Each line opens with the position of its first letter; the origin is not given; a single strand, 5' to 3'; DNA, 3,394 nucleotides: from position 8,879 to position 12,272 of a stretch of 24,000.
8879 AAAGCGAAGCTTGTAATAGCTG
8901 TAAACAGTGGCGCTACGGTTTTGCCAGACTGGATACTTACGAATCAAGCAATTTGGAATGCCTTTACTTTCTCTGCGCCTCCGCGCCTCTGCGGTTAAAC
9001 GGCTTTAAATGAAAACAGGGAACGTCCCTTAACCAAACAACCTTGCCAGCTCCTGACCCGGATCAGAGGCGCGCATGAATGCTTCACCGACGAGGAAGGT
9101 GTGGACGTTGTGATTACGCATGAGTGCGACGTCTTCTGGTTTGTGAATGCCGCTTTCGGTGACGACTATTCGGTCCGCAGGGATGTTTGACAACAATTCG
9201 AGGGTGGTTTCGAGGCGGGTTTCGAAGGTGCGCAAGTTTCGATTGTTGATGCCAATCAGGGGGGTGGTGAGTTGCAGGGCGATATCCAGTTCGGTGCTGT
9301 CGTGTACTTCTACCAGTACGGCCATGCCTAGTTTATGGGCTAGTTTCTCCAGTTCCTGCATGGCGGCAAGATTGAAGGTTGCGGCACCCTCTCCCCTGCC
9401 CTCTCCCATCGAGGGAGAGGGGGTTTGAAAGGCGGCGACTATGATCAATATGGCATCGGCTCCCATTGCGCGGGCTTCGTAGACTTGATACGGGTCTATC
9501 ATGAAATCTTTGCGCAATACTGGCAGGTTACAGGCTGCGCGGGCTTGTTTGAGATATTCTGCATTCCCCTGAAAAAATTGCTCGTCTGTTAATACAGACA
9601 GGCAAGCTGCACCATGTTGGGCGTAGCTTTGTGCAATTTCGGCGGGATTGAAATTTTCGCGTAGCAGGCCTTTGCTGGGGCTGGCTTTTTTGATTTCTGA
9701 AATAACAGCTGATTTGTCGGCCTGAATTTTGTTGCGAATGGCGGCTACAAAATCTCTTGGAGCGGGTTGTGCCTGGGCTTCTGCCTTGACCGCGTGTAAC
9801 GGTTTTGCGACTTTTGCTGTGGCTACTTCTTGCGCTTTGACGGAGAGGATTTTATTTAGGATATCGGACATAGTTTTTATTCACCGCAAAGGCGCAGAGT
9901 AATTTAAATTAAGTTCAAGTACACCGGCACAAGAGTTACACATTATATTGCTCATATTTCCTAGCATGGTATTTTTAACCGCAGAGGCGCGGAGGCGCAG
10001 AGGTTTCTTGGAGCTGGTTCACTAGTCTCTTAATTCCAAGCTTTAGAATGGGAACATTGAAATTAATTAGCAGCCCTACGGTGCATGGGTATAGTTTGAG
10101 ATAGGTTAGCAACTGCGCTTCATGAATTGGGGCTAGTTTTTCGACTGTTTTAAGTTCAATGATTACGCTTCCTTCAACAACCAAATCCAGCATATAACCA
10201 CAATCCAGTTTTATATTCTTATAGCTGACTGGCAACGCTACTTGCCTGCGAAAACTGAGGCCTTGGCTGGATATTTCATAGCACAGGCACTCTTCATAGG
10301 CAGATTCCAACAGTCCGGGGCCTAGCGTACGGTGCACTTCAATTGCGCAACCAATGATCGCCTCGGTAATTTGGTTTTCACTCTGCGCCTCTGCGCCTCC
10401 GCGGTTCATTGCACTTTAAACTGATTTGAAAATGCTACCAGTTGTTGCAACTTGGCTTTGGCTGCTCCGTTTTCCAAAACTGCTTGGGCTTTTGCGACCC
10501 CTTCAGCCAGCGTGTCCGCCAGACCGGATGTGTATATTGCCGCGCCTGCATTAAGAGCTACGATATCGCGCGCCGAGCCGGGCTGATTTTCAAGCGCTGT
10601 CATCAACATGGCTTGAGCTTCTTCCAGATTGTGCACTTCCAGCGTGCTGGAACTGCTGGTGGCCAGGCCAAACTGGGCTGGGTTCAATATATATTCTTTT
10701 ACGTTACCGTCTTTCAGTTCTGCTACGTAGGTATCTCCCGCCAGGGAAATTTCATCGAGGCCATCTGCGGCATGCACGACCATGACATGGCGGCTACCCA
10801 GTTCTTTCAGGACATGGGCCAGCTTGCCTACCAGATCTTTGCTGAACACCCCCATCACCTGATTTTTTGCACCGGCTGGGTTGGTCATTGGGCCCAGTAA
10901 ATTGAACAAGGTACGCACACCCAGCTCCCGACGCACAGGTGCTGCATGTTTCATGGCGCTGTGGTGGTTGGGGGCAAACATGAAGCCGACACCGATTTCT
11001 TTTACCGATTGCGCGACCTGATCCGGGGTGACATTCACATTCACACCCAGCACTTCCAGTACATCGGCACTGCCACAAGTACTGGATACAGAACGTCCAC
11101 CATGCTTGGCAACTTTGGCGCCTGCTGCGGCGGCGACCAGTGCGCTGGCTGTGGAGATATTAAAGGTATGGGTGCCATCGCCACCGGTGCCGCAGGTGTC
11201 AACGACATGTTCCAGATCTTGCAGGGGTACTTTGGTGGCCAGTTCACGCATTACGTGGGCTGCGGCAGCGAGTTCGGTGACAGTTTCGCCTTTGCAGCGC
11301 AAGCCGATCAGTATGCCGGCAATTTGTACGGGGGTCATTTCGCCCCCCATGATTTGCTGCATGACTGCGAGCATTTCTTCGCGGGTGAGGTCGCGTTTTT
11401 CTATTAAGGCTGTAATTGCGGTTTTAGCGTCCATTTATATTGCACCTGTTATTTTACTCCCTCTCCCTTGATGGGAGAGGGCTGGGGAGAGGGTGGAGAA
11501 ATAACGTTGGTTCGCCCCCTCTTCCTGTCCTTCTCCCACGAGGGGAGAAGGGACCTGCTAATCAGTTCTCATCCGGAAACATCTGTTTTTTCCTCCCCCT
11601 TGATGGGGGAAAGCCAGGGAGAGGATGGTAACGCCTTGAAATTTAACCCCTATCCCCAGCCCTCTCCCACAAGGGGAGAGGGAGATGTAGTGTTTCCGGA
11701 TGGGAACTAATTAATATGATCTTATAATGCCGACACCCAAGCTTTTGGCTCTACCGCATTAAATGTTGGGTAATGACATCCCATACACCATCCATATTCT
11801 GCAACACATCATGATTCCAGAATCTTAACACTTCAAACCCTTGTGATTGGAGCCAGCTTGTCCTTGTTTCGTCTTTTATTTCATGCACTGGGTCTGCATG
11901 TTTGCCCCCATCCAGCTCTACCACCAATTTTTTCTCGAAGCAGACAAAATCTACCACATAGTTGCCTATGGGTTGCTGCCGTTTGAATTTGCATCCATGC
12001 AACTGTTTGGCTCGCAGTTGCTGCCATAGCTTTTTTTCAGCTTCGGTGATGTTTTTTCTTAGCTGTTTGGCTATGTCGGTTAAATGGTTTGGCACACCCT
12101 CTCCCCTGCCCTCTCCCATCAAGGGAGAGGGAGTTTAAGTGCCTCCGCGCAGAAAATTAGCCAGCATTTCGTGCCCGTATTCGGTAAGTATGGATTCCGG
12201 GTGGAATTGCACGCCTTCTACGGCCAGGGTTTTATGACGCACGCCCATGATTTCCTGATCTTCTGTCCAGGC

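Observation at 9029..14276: The trp cluster is an insertion hotspot: two different nuclease-fold gene/repeat-family pairs plus an intragenic copy within 5 kb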

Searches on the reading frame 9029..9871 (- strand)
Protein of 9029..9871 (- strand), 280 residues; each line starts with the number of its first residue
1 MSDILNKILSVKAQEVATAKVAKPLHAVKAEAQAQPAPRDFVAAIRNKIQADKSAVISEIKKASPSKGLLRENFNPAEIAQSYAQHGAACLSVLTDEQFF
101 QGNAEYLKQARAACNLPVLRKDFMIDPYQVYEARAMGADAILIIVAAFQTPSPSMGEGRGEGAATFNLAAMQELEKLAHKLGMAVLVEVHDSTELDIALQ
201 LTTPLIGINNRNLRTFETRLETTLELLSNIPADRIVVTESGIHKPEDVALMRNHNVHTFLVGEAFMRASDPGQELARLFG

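Call 5: search_protein_families(library=pfam, proteins=[window:9029-9871:-])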
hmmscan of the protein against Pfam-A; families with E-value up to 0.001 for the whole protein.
window:9029-9871:- (280 aa): 1 family
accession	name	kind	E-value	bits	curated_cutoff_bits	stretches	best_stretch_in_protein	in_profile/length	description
PF00218.27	IGPS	-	3.7e-90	302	27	2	5-149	1-143/254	Indole-3-glycerol phosphate synthase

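Call 6: search_protein_families(library=ncbifam, proteins=[window:9029-9871:-])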
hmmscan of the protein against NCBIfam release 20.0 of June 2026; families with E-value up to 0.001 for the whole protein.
window:9029-9871:- (280 aa): 14 families
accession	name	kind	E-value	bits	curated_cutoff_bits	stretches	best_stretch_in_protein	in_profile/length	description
NF001373.0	PRK00278.1-6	equivalog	2.1e-121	404.1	317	2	1-150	1-150/263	indole-3-glycerol phosphate synthase TrpC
NF001370.0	PRK00278.1-2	equivalog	4.6e-102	340.8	348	2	1-149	1-149/266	indole-3-glycerol phosphate synthase TrpC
NF001377.0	PRK00278.2-4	equivalog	2.9e-90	301.9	260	2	3-149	2-144/259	indole-3-glycerol phosphate synthase TrpC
NF001372.0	PRK00278.1-4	subfamily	6.1e-82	275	370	2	3-147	30-172/295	indole-3-glycerol phosphate synthase TrpC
NF006945.0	PRK09427.1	equivalog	3.1e-73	246.9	380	2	1-146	6-144/461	bifunctional indole-3-glycerol-phosphate synthase TrpC/phosphoribosylanthranilate isomerase TrpF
NF001375.0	PRK00278.2-2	equivalog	1.8e-71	240.5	360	2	5-149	2-135/255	indole-3-glycerol phosphate synthase TrpC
NF001378.0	PRK00278.2-5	equivalog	1.4e-67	227.7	360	2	4-149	2-147/263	indole-3-glycerol phosphate synthase TrpC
NF001369.0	PRK00278.1-1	equivalog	3.3e-67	226.5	329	2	3-150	4-147/271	indole-3-glycerol phosphate synthase TrpC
NF001371.0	PRK00278.1-3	equivalog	1.9e-64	217.5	307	2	2-149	2-140/255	indole-3-glycerol phosphate synthase TrpC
NF001376.0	PRK00278.2-3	equivalog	1.4e-57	195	284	2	18-148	11-138/255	indole-3-glycerol phosphate synthase TrpC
NF010562.0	PRK13957.1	equivalog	1.6e-49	168.3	414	1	33-274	26-247/252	indole-3-glycerol-phosphate synthase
NF010375.0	PRK13802.1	equivalog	5.1e-47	160.4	1386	1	12-278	11-256/695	bifunctional indole-3-glycerol phosphate synthase/tryptophan synthase subunit beta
NF001374.0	PRK00278.2-1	equivalog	5.9e-45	153.6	258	2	171-270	143-242/249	indole-3-glycerol phosphate synthase TrpC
NF041303.1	Indglycph_syn_Halo_TrpC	equivalog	9.8e-43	146.2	380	1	31-268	24-239/250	indole-3-glycerol phosphate synthase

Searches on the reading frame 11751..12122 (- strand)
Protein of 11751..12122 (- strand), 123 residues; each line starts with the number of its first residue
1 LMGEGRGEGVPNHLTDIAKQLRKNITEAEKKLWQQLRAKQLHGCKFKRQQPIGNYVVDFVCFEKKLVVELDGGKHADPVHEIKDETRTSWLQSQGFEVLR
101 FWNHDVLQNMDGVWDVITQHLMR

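Call 5: search_protein_families(library=pfam, proteins=[window:11751-12122:-])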
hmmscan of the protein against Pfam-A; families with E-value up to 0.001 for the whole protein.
window:11751-12122:- (123 aa): 2 families
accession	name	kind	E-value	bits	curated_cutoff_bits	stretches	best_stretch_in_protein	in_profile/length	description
PF04480.18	DUF559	-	1.5e-43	147.5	20.6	1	14-121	3-108/109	Protein of unknown function (DUF559)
PF18741.7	MTES_1575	-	1.7e-08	34.9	38.2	1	30-120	3-95/96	REase_MTES_1575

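Call 6: search_protein_families(library=ncbifam, proteins=[window:11751-12122:-])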
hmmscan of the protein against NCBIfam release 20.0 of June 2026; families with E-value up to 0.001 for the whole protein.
window:11751-12122:- (123 aa): 1 family
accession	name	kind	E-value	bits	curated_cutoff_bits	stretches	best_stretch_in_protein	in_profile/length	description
NF007294.0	PRK09767.1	equivalog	1.1e-31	109.3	218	1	17-123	8-112/117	DUF559 domain-containing protein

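Call 19: find_homologous_proteins(query=window:11751-12122:-, max_evalue=0.00001)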
Query window:11751-12122:- (123 aa): 295 proteins with E <= 0.00001 among 300 candidates; the best 120 are listed.
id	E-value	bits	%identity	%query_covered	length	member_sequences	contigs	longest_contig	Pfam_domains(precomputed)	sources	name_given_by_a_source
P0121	2.4e-73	262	98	95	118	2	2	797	PF04480.19,PF18741.8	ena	-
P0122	4.9e-57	209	79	97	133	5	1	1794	PF04480.19,PF18741.8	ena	-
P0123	4.2e-53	197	75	97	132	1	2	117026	PF04480.19,PF18741.8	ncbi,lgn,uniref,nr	ncbi:endonuclease domain-containing protein [Sulfurirhabdus autotrophica]|uniref:Very-short-patch-re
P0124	2.7e-52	194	69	98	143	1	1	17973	PF04480.19,PF18741.8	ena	-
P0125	3.5e-50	187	73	92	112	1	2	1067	PF04480.19,PF18741.8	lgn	-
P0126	3.7e-40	155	61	89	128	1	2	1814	PF04480.19,PF18741.8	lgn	-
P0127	4.1e-40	155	62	88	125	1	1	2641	PF04480.19,PF18741.8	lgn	-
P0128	1.0e-39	153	61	99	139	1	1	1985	PF04480.19,PF18741.8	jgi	jgi:very-short-patch-repair endonuclease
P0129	1.2e-39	153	59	98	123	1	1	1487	PF04480.19,PF18741.8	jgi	jgi:very-short-patch-repair endonuclease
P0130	6.6e-39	151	56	88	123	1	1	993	PF04480.19,PF18741.8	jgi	-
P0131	1.1e-38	150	57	99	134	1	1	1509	PF04480.19,PF18741.8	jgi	-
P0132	1.1e-38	150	56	88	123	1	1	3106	PF04480.19,PF18741.8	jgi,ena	-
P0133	1.9e-38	149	57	97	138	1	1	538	PF04480.19,PF18741.8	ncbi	-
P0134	3.1e-38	149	61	93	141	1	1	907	PF04480.19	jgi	-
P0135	3.2e-38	149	82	67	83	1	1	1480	PF04480.19,PF18741.8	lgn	-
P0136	3.6e-38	148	66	88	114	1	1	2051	PF04480.19,PF18741.8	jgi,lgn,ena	-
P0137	5.3e-38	148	57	96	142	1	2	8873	PF04480.19,PF18741.8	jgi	jgi:very-short-patch-repair endonuclease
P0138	7.3e-38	147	58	95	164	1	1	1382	PF04480.19,PF18741.8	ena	-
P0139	1.1e-37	147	63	84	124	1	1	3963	PF04480.19,PF18741.8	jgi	jgi:very-short-patch-repair endonuclease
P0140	1.4e-37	147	61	89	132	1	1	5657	PF04480.19,PF18741.8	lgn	-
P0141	1.5e-37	146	58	92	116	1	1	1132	PF04480.19,PF18741.8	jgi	jgi:very-short-patch-repair endonuclease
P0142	1.8e-37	146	62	88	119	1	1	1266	PF04480.19,PF18741.8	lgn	-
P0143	2.1e-37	146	61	89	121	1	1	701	PF04480.19,PF18741.8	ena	-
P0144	2.1e-37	146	57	98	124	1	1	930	PF04480.19,PF18741.8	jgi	jgi:very-short-patch-repair endonuclease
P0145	5.3e-37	145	59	93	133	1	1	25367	PF04480.19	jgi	jgi:very-short-patch-repair endonuclease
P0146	6.6e-37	144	59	92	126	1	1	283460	PF04480.19,PF18741.8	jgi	-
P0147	8.8e-37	144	56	90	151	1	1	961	PF04480.19,PF18741.8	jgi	-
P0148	1.5e-36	143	61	86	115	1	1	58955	PF04480.19,PF18741.8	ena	-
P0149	2.4e-36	143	59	90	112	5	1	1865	PF04480.19,PF18741.8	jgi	-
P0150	2.5e-36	142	59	90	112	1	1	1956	PF04480.19,PF18741.8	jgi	jgi:very-short-patch-repair endonuclease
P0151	2.7e-36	142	63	83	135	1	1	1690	PF04480.19,PF18741.8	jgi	jgi:very-short-patch-repair endonuclease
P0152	3.5e-36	142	58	89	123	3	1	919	PF04480.19,PF18741.8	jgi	-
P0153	6.2e-36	141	58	89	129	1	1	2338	PF04480.19,PF18741.8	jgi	jgi:very-short-patch-repair endonuclease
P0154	8.7e-36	141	58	90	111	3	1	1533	PF04480.19,PF18741.8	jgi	-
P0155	9.4e-36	141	63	86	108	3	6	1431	PF04480.19,PF18741.8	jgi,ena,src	-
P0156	9.5e-36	141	57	92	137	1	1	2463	PF04480.19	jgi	jgi:very-short-patch-repair endonuclease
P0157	9.7e-36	141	54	93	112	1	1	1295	PF04480.19,PF18741.8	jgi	jgi:very-short-patch-repair endonuclease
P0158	1.1e-35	140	63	82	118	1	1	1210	PF04480.19,PF18741.8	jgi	jgi:very-short-patch-repair endonuclease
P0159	1.2e-35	140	51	93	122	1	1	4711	PF04480.19,PF18741.8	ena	-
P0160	1.3e-35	140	57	95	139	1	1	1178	PF04480.19,PF18741.8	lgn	-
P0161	1.4e-35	140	61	89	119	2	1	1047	PF04480.19,PF18741.8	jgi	jgi:very-short-patch-repair endonuclease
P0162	1.4e-35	140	62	83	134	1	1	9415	PF04480.19,PF18741.8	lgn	-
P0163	1.9e-35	140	58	90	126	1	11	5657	PF04480.19,PF18741.8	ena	-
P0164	1.9e-35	140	58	90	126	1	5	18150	PF04480.19,PF18741.8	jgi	-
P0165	2.2e-35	139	55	89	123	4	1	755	PF04480.19,PF18741.8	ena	-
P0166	2.2e-35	139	54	92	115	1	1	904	PF04480.19,PF18741.8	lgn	-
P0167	2.3e-35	139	64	80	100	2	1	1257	PF04480.19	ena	-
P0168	2.3e-35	139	58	90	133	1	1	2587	PF04480.19,PF18741.8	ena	-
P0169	2.5e-35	139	54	89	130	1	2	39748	PF04480.19,PF18741.8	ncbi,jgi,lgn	-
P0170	2.6e-35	139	58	90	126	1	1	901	PF04480.19,PF18741.8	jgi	jgi:very-short-patch-repair endonuclease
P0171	2.7e-35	139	55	94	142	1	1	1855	PF04480.19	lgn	-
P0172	2.7e-35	139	59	86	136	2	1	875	PF04480.19,PF18741.8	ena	-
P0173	3.4e-35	139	55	89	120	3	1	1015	PF04480.19,PF18741.8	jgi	-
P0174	3.9e-35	139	61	86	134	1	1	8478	PF04480.19,PF18741.8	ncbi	-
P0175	3.9e-35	139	57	89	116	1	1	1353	PF04480.19,PF18741.8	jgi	jgi:very-short-patch-repair endonuclease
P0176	4.8e-35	138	57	90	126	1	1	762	PF04480.19,PF18741.8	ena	-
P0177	5.7e-35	138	61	87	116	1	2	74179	PF04480.19,PF18741.8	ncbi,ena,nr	ncbi:MAG: endonuclease domain-containing protein [Chloroflexi bacterium]|nr:endonuclease domain-cont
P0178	6.4e-35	138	61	87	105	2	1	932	PF04480.19,PF18741.8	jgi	jgi:very-short-patch-repair endonuclease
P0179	6.6e-35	138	58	90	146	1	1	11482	PF04480.19,PF18741.8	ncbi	ncbi:MAG: endonuclease domain-containing protein [Desulfobacterales bacterium]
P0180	6.8e-35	138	64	85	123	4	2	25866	PF04480.19,PF18741.8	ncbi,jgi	jgi:very-short-patch-repair endonuclease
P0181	7.8e-35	138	57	90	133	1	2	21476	PF04480.19,PF18741.8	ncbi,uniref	ncbi:MAG TPA: endonuclease domain-containing protein [Candidatus Wunengus sp. YC63]|uniref:endonucle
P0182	8.2e-35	138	59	90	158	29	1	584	PF04480.19,PF18741.8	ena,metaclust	metaclust:\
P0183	8.4e-35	138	58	90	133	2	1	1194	PF04480.19,PF18741.8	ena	-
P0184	1.5e-34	137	63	85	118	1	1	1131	PF04480.19,PF18741.8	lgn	-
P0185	1.6e-34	137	56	90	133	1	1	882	PF04480.19,PF18741.8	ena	-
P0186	1.6e-34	137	55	90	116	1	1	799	PF04480.19,PF18741.8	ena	-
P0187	1.7e-34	137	59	88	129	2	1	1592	PF04480.19,PF18741.8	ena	-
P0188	1.8e-34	136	57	95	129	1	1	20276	PF04480.19,PF18741.8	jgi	jgi:very-short-patch-repair endonuclease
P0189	1.8e-34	136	56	90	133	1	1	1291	PF04480.19,PF18741.8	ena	-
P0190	2.0e-34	136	58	98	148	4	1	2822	PF04480.19,PF18741.8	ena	-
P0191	2.1e-34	136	58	86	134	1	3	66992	PF04480.19,PF18741.8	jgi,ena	-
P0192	2.2e-34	136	52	99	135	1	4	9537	PF04480.19,PF18741.8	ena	-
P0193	2.9e-34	136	63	82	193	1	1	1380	PF04480.19,PF18741.8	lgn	-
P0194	3.2e-34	136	56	88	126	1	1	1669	PF04480.19,PF18741.8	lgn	-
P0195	3.4e-34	136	61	85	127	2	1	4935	PF04480.19,PF18741.8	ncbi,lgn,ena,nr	ncbi:MAG: endonuclease domain-containing protein [Candidatus Omnitrophica bacterium]|nr:endonuclease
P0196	3.4e-34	136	60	85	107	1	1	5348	PF04480.19,PF18741.8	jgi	-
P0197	3.4e-34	136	55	90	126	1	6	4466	PF04480.19,PF18741.8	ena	-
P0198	4.0e-34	135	53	89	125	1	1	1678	PF04480.19,PF18741.8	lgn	-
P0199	4.1e-34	135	55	90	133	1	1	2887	PF04480.19,PF18741.8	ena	-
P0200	4.6e-34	135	55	90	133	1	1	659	PF04480.19,PF18741.8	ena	-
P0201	4.7e-34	135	55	90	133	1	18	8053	PF04480.19,PF18741.8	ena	-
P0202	4.7e-34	135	55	90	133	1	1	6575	PF04480.19,PF18741.8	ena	-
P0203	4.7e-34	135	55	90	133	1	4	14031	PF04480.19,PF18741.8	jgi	-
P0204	4.7e-34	135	53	85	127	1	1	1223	PF04480.19,PF18741.8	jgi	jgi:very-short-patch-repair endonuclease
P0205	4.8e-34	135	56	90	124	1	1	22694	PF04480.19,PF18741.8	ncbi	-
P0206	5.1e-34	135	57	87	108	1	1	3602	PF04480.19,PF18741.8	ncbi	-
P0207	5.5e-34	135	58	86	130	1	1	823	PF04480.19,PF18741.8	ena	-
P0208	6.2e-34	135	62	89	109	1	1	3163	PF04480.19,PF18741.8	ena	-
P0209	6.7e-34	135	50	99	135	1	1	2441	PF04480.19,PF18741.8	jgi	jgi:very-short-patch-repair endonuclease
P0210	7.8e-34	134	54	90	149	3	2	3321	PF04480.19,PF18741.8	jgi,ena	-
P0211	7.9e-34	134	58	87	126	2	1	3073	PF04480.19,PF18741.8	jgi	jgi:very-short-patch-repair endonuclease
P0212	8.7e-34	134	52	99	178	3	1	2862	PF04480.19,PF18741.8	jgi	jgi:very-short-patch-repair endonuclease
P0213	8.7e-34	134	60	82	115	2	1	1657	PF04480.19,PF18741.8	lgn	-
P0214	8.8e-34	134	52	92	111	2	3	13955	PF04480.19,PF18741.8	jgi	-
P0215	9.8e-34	134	56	87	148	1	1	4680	PF04480.19,PF18741.8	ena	-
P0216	1.1e-33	134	60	83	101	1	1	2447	PF04480.19,PF18741.8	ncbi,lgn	-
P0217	1.1e-33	134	58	90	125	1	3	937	PF04480.19,PF18741.8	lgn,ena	-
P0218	1.1e-33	134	58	90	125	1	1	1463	PF04480.19,PF18741.8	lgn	-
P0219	1.2e-33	134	61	87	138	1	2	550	PF04480.19,PF18741.8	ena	-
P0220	1.2e-33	134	55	96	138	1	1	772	PF04480.19,PF18741.8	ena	-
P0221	1.2e-33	134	54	90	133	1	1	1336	PF04480.19,PF18741.8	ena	-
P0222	1.2e-33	134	58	90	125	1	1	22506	PF04480.19,PF18741.8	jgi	-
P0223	1.4e-33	134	61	88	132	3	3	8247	PF04480.19,PF18741.8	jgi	-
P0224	1.6e-33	133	56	88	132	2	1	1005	PF04480.19,PF18741.8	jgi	-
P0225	1.8e-33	133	58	86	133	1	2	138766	PF04480.19,PF18741.8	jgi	jgi:very-short-patch-repair endonuclease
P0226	2.7e-33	133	59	87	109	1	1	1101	PF04480.19,PF18741.8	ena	-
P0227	2.7e-33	133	58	89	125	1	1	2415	PF04480.19,PF18741.8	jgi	jgi:very-short-patch-repair endonuclease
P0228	3.1e-33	132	52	90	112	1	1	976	PF04480.19,PF18741.8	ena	-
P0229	3.4e-33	132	55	90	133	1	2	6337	PF04480.19,PF18741.8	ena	-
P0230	3.5e-33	132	59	86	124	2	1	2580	PF04480.19,PF18741.8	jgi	jgi:very-short-patch-repair endonuclease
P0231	3.6e-33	132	60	85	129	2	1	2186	PF04480.19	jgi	-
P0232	3.8e-33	132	62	86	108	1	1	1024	PF04480.19,PF18741.8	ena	-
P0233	6.9e-33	131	60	89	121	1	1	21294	PF04480.19,PF18741.8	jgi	jgi:very-short-patch-repair endonuclease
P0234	7.2e-33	131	55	98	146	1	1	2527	PF04480.19,PF18741.8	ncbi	-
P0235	7.4e-33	131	61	85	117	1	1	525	PF04480.19,PF18741.8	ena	-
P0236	7.8e-33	131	54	89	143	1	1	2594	PF04480.19,PF18741.8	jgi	jgi:very-short-patch-repair endonuclease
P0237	8.9e-33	131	56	87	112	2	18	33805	PF04480.19,PF18741.8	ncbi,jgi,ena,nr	ncbi:MAG: DUF559 domain-containing protein [Alphaproteobacteria bacterium]|jgi:very-short-patch-repa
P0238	9.6e-33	131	53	89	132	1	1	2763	PF04480.19,PF18741.8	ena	-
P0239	1.0e-32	131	61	85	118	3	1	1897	PF04480.19,PF18741.8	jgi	-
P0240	1.0e-32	131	57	98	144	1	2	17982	PF04480.19,PF18741.8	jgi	jgi:very-short-patch-repair endonuclease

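Call 36: search_solved_structures(query=window:11751-12122:-, max_evalue=1)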
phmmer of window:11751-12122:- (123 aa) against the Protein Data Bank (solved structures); distinct sequences matched with E-value up to 1: 3.
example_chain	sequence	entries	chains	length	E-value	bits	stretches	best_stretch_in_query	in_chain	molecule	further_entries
3hrl_A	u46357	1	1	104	3e-31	111.4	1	25-115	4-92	Endonuclease-Like Protein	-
5da9_C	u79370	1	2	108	0.65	13.4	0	7-42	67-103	Putative double-strand break protein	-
4hhd_A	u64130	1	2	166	0.91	12.9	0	66-88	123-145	Phototropin-1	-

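Call 39: find_related_loci(query=A1, collection=genome_contigs, flank=5000)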
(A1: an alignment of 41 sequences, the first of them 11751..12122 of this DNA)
Query A1 (123 aa) in genome_contigs; peptide patterns used: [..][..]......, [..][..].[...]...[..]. (x = any residue, [..] = any of these).
600 stretches matched a pattern (row limit reached: there are more); 569 encode a relative of the query (tblastn E <= 1e-3); the best 80 are kept; 80 distinct loci.
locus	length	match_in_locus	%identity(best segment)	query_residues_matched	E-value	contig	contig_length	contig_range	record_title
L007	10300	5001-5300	64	18-117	2e-43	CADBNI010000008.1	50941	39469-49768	uncultured bacterium isolate RUG14125 genome assembly, contig: RUG14125_asm_8, whole genome shotgun sequence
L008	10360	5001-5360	52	1-122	7e-41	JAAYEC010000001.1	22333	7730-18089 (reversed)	MAG: Deltaproteobacteria bacterium isolate AS06rmzACSIP_61 11219_AS06, whole genome shotgun sequence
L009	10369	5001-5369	55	1-122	4e-41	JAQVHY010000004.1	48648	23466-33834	MAG: Desulfobacca sp. isolate STE_27 NODE_1216_length_48648_cov_4.149358_Sandtown_E, whole genome shotgun sequence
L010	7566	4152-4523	53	1-122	6e-41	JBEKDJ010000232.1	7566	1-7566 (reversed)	MAG: Thermodesulfobacteriota bacterium isolate SPRUCE 180 SPRUCE_180_232, whole genome shotgun sequence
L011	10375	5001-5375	52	1-122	3e-40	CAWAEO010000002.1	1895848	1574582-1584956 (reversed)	MAG: Nitrospirota bacterium isolate MFD03726.bin.2.162 genome assembly, contig: contig_20326, whole genome shotgun seque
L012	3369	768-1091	57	14-121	4e-40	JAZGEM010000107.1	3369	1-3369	MAG: Cocleimonas sp. isolate SCS4bin.21 SCS4bin.21_107, whole genome shotgun sequence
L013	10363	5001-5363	55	4-122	4e-40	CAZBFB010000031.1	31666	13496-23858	MAG TPA_asm: uncultured Gammaproteobacteria bacterium isolate binchicken_co203_31 genome assembly, contig: k141_3030072,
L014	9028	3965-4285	53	15-121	7e-40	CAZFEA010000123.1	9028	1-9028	MAG TPA_asm: uncultured Dehalococcoidia bacterium isolate binchicken_co213_710 genome assembly, contig: NODE_15303_lengt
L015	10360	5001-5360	51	1-121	5e-39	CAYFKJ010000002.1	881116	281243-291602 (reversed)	MAG TPA_asm: uncultured Rhodospirillaceae bacterium isolate ERP019367_co1_18 genome assembly, contig: NODE_8_length_8811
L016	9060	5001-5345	50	1-117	7e-39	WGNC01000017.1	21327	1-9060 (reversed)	MAG: Thiobacillus sp. isolate RI_561 c_000000078057, whole genome shotgun sequence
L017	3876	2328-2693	52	1-121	1e-38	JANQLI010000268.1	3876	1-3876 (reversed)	MAG: Alphaproteobacteria bacterium isolate PL25a_bin.55 k99_3525528, whole genome shotgun sequence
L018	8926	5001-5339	51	3-117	1e-38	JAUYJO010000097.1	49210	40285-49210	MAG: Gallionella sp. isolate C24_metabat.bin.145 C24_k141_472107, whole genome shotgun sequence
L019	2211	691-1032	52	7-122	3e-38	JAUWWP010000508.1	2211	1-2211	MAG: Deltaproteobacteria bacterium isolate CSMAG_2661 CSMAG_2661_k127_4995765_length_2211_cov_17.0000, whole genome shot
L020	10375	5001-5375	50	3-121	8e-38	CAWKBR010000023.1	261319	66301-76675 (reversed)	MAG: uncultured Planctomycetota bacterium isolate MFD05442.bin.2.98 genome assembly, contig: contig_9096, whole genome s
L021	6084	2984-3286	55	15-117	5e-38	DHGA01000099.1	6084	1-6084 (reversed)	MAG TPA_asm: Syntrophaceae bacterium UBA4810 UBA4810_contig_8420, whole genome shotgun sequence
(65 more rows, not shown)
